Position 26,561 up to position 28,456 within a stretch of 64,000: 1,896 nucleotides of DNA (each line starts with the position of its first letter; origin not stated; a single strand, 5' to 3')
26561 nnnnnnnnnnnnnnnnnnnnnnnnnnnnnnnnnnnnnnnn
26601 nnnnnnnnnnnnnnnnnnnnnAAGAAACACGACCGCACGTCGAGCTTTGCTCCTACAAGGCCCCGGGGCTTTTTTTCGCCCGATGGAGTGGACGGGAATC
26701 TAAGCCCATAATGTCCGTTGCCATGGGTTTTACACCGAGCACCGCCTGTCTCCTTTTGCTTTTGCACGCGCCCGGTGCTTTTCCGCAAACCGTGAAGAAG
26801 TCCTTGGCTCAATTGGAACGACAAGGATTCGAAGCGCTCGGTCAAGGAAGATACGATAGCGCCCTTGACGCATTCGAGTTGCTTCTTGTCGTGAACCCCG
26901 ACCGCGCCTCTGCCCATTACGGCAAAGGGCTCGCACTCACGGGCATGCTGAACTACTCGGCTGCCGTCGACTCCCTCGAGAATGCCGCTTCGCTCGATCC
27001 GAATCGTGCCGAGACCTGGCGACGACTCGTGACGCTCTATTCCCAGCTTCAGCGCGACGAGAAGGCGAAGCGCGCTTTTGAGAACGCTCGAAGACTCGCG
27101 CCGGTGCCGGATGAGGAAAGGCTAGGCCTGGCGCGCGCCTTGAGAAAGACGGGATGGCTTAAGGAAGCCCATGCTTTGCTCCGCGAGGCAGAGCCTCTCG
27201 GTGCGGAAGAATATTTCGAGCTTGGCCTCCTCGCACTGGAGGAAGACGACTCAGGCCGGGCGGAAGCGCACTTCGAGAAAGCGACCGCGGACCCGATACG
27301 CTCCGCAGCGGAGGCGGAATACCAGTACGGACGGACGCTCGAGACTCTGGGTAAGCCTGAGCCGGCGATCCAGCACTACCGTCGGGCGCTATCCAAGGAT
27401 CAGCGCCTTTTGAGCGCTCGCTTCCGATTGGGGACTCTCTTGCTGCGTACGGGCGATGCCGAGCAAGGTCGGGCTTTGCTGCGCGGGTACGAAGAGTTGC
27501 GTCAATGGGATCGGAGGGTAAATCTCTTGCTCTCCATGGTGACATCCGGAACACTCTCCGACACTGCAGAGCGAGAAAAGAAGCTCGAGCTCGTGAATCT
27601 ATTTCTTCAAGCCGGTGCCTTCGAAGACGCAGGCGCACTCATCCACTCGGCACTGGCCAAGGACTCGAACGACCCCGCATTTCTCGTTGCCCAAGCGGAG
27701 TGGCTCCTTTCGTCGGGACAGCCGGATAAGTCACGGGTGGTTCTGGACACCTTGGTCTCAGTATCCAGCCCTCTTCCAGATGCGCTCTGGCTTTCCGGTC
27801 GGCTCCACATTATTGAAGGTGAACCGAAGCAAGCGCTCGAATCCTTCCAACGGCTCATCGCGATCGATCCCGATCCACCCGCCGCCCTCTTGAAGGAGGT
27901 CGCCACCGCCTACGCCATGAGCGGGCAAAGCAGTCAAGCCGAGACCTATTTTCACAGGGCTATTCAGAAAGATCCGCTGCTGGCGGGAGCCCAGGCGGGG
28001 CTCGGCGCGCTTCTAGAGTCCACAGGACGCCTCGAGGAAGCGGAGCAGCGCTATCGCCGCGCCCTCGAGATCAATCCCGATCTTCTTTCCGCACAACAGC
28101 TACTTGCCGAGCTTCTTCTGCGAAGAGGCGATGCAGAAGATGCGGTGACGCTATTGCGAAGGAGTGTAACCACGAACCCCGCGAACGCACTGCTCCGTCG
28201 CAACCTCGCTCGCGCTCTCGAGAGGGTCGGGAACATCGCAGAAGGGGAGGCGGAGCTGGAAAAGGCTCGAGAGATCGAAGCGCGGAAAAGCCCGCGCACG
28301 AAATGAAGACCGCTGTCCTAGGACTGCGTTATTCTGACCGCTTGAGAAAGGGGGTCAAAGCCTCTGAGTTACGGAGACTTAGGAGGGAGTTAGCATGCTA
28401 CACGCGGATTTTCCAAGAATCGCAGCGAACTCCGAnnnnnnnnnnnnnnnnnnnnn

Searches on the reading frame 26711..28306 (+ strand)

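Call 35: search_protein_families(library=pfam, proteins=[window:26711-28306:+], max_evalue=0.00001)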
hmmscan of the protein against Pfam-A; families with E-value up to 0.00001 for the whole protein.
window:26711-28306:+ (531 aa): 19 families
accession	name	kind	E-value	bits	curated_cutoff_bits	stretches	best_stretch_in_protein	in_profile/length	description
PF14559.12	TPR_19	-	1.2e-38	131.6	25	2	403-468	3-68/68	Tetratricopeptide repeat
PF07719.23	TPR_2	-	3.1e-38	127.2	27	0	427-457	3-33/34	Tetratricopeptide repeat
PF13428.12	TPR_14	-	4.4e-37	123.1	23.5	1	461-502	3-44/44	Tetratricopeptide repeat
PF13432.12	TPR_16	-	6.1e-32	110.1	32.7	1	399-457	5-63/65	Tetratricopeptide repeat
PF00515.34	TPR_1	-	4.1e-30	102.8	27.8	0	428-457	4-33/34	Tetratricopeptide repeat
PF13181.12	TPR_8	-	1.2e-29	100.4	25.7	0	429-457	5-33/34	Tetratricopeptide repeat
PF13414.12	TPR_11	-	1.6e-26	92.1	26.8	0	438-471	7-40/42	TPR repeat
PF13431.12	TPR_17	-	1.4e-23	81.6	24.4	0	448-479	2-33/34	Tetratricopeptide repeat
PF13424.12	TPR_12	-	1.5e-22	80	30.1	1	426-486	4-72/77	Tetratricopeptide repeat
PF23914.1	TPR_CcmH_CycH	-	1.8e-18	67.3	42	0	96-178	46-131/158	Cytochrome c-type biogenesis protein H TPR domain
PF13174.12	TPR_6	-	2e-17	63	26.3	0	357-388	1-32/33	Tetratricopeptide repeat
PF13371.12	TPR_9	-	2.3e-15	56.8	35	1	43-100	6-63/73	Tetratricopeptide repeat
PF13176.12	TPR_7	-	6.6e-15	54.3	27.9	0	430-459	4-33/36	Tetratricopeptide repeat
PF12895.13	ANAPC3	-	1.3e-14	54.6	27.2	0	439-519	3-82/82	Anaphase-promoting complex, cyclosome, subunit 3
PF24575.1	TPR_Slam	-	7.5e-14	52.5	35.2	0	419-470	43-92/104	Surface lipoprotein assembly modifier, N-terminal TPR repeats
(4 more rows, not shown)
